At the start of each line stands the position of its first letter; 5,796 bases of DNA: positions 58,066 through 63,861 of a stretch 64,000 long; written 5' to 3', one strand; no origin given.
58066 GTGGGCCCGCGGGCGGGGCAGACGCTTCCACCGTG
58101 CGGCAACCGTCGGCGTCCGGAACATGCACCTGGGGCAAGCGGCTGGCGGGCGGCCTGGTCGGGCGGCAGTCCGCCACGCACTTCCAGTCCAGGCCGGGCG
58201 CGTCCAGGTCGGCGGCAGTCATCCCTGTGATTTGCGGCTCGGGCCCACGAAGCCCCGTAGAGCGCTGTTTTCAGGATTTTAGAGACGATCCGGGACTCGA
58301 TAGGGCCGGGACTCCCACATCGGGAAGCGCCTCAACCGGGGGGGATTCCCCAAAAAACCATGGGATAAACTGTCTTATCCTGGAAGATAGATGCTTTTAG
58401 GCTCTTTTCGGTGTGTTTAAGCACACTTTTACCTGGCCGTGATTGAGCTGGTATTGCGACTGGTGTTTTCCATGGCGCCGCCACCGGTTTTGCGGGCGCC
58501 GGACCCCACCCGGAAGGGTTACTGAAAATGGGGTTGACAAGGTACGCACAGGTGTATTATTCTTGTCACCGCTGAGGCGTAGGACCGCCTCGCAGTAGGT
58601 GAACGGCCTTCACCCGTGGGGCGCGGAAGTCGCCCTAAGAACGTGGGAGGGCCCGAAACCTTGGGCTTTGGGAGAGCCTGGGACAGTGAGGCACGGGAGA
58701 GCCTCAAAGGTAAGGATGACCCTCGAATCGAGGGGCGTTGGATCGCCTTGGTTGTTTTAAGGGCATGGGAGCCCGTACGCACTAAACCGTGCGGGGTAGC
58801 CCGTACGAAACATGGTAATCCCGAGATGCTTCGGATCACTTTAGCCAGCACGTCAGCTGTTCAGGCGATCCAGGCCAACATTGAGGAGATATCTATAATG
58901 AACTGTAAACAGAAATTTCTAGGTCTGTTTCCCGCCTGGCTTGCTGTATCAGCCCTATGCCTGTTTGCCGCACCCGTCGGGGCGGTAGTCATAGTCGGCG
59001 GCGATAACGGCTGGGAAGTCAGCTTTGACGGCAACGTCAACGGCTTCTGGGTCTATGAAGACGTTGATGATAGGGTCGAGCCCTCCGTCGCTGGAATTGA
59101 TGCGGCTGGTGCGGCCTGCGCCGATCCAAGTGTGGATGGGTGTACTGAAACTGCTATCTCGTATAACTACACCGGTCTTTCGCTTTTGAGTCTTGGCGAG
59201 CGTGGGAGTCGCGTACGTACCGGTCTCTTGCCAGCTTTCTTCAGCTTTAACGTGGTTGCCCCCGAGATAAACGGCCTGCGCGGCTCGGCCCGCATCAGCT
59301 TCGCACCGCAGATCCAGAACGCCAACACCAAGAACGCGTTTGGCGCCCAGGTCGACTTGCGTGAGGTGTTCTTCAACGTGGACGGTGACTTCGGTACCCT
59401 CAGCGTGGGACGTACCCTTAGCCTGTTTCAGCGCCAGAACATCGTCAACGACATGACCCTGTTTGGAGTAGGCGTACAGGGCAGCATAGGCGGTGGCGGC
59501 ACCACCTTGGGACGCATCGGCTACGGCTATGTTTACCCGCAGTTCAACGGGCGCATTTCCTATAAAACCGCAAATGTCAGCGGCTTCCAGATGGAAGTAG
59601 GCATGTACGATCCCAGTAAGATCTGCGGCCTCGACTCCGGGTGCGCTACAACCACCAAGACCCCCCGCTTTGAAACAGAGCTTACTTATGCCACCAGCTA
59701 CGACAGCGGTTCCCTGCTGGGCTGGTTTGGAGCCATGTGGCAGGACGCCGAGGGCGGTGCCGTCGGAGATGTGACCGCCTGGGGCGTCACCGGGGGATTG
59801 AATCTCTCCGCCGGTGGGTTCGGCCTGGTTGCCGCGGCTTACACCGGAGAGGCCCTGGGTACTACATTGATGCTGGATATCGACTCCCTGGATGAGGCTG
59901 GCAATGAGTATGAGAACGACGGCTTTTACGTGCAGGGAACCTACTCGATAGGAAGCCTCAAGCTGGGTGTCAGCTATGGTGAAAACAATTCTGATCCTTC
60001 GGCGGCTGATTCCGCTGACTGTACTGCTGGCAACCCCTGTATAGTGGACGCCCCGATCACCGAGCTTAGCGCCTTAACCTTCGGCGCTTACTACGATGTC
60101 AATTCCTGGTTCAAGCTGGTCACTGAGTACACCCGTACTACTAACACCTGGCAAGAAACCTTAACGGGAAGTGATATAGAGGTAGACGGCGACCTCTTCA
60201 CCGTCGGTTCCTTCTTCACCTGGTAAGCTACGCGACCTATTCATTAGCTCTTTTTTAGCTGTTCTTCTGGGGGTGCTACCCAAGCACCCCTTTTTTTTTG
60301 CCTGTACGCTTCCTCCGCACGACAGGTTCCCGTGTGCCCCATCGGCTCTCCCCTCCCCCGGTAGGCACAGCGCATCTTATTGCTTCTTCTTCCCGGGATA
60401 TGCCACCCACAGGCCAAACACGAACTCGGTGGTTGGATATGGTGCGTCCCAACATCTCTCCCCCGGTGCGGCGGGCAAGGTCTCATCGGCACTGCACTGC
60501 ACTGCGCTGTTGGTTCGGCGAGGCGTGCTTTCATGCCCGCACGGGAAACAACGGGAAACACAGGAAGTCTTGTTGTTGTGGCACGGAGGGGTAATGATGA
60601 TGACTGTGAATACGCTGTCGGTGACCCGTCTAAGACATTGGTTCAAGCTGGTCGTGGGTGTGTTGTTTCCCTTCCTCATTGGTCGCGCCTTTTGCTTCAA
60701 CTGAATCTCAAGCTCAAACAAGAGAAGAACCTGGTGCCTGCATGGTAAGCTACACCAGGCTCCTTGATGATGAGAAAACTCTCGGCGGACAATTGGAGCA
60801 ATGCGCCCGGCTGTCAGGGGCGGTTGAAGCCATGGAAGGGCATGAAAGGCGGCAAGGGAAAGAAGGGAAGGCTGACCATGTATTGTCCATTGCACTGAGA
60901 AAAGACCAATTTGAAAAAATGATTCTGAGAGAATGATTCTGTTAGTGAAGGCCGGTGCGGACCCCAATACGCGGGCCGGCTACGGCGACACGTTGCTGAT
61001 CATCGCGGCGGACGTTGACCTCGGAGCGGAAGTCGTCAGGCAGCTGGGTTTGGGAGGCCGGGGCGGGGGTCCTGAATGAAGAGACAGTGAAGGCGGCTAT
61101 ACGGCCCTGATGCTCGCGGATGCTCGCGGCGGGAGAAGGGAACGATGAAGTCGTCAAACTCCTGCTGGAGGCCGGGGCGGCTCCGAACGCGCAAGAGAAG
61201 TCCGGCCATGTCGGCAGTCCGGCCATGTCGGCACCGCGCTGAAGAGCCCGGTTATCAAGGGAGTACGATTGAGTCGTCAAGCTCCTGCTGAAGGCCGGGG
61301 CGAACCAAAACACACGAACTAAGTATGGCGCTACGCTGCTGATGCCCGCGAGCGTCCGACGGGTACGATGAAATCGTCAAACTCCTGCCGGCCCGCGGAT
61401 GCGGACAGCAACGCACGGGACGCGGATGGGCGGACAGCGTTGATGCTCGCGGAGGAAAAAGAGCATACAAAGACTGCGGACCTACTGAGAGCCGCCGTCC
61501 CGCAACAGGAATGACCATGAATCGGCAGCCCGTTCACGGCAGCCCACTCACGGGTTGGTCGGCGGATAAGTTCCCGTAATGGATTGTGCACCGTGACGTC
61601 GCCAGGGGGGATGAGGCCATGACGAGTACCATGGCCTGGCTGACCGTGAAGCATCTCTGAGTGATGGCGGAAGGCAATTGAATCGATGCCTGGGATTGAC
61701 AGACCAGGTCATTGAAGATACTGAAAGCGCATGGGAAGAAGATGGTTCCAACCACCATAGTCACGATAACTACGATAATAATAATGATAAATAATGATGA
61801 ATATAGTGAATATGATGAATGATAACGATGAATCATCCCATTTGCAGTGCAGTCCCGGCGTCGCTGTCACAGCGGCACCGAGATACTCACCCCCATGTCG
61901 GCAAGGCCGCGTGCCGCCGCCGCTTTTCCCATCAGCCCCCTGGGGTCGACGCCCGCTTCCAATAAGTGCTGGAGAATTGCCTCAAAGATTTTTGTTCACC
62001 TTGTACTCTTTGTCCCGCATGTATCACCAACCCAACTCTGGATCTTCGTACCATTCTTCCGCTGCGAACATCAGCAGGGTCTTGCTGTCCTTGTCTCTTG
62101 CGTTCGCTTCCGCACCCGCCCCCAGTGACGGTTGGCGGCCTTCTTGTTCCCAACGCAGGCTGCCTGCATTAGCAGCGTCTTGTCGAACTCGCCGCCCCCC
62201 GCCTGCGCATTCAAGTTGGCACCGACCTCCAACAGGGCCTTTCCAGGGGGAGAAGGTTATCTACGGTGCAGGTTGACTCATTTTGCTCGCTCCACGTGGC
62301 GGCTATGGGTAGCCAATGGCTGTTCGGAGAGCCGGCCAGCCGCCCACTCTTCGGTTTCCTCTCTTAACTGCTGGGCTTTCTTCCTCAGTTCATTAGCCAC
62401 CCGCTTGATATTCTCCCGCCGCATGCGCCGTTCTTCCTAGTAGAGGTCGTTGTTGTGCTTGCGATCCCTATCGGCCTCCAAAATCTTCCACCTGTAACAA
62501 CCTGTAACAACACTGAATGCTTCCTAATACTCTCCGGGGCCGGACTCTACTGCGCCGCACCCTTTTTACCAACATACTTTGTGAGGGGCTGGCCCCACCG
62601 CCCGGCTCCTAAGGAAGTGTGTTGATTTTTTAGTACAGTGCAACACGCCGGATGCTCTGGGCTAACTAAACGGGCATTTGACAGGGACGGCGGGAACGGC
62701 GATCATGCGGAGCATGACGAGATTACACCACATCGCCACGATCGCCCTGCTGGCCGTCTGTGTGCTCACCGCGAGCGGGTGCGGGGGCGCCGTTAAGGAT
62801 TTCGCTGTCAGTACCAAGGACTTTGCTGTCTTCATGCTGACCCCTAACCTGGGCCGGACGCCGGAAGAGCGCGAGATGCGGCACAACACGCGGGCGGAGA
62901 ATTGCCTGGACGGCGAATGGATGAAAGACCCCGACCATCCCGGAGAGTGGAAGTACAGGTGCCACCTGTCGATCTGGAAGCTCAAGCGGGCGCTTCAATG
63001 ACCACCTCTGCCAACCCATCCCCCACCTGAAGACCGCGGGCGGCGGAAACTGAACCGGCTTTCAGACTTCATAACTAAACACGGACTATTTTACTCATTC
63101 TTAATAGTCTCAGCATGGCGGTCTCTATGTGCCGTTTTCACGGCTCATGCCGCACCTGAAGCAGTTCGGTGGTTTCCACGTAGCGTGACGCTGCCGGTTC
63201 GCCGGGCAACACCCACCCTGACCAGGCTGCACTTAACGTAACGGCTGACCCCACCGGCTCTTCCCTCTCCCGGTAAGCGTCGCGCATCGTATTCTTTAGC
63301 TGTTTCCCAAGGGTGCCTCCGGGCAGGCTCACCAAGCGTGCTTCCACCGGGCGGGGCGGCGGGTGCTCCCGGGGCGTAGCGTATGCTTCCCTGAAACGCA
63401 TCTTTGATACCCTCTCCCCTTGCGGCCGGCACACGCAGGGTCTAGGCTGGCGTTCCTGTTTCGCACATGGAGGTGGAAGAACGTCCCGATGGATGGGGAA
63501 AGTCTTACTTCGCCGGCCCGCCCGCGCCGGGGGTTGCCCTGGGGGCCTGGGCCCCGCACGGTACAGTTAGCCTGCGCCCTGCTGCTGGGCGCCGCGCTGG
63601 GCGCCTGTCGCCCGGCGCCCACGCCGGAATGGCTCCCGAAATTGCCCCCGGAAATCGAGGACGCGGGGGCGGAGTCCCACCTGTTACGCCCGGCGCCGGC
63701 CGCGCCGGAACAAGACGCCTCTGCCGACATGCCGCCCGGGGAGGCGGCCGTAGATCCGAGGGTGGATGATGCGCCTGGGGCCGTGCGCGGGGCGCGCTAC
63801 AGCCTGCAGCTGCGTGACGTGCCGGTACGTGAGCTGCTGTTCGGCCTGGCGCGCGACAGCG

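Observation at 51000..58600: Tandem array of four degenerate ~1.8-2.2 kb units, each built from an AT-rich spacer plus a GC-rich ~0.5-0.7 kb conserved element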

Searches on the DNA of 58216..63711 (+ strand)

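Call 117: search_dna_similar(query=window:58216-63711:+, collection=plasmids, mode=distant, max_evalue=0.001, max_rows=10)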
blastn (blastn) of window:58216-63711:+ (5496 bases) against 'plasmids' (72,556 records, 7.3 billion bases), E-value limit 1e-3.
No match.

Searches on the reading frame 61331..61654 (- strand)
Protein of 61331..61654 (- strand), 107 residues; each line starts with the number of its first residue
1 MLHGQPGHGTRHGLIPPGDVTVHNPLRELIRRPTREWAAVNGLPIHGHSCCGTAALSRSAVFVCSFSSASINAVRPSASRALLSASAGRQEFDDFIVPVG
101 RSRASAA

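Call 15: search_protein_families(library=ncbifam, proteins=[window:61331-61654:-], max_evalue=0.1)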
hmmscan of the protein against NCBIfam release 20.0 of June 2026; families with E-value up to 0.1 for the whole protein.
window:61331-61654:- (107 aa): 1 family
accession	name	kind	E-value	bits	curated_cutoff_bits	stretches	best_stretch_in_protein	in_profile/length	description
NF001929.0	PRK00704.1-6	equivalog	0.035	13.9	316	1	2-56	92-139/163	photosystem I reaction center protein subunit XI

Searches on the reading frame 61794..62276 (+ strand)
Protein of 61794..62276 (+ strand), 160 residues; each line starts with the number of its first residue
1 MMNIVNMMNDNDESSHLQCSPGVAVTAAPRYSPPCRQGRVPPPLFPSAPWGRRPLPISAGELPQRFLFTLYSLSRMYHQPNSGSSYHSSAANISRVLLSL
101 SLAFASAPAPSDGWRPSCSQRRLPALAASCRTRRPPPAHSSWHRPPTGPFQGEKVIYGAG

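Call 10: search_protein_families(library=pfam, proteins=[window:61794-62276:+], max_evalue=0.01)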
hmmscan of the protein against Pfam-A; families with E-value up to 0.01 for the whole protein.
window:61794-62276:+ (160 aa): 0 families

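Call 15: search_protein_families(library=ncbifam, proteins=[window:61794-62276:+], max_evalue=0.1)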
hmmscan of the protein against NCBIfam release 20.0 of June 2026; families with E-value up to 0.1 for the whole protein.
window:61794-62276:+ (160 aa): 0 families

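Call 44: find_encoding_contigs(protein=window:61794-62276:+, flank=10000, max_places=10)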
Protein window:61794-62276:+ (160 aa): 7 contigs read that carry it; 3 places shown.
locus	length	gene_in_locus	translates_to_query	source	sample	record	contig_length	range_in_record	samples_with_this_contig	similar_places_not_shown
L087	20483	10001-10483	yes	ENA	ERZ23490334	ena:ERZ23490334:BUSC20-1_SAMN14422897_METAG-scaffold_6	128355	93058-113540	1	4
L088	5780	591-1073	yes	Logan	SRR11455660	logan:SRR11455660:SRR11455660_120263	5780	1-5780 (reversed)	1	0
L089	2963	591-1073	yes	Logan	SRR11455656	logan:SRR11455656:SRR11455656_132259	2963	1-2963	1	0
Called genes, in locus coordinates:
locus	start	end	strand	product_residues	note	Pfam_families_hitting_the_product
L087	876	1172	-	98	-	-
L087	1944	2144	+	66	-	-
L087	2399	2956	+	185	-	-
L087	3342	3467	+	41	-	-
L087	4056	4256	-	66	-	-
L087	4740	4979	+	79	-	-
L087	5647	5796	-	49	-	-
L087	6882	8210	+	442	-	PF13609:Porin_4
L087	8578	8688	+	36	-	-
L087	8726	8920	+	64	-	-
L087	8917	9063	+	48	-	-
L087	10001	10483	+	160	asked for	-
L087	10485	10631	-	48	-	-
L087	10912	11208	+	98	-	-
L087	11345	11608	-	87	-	-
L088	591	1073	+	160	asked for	-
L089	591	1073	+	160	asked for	-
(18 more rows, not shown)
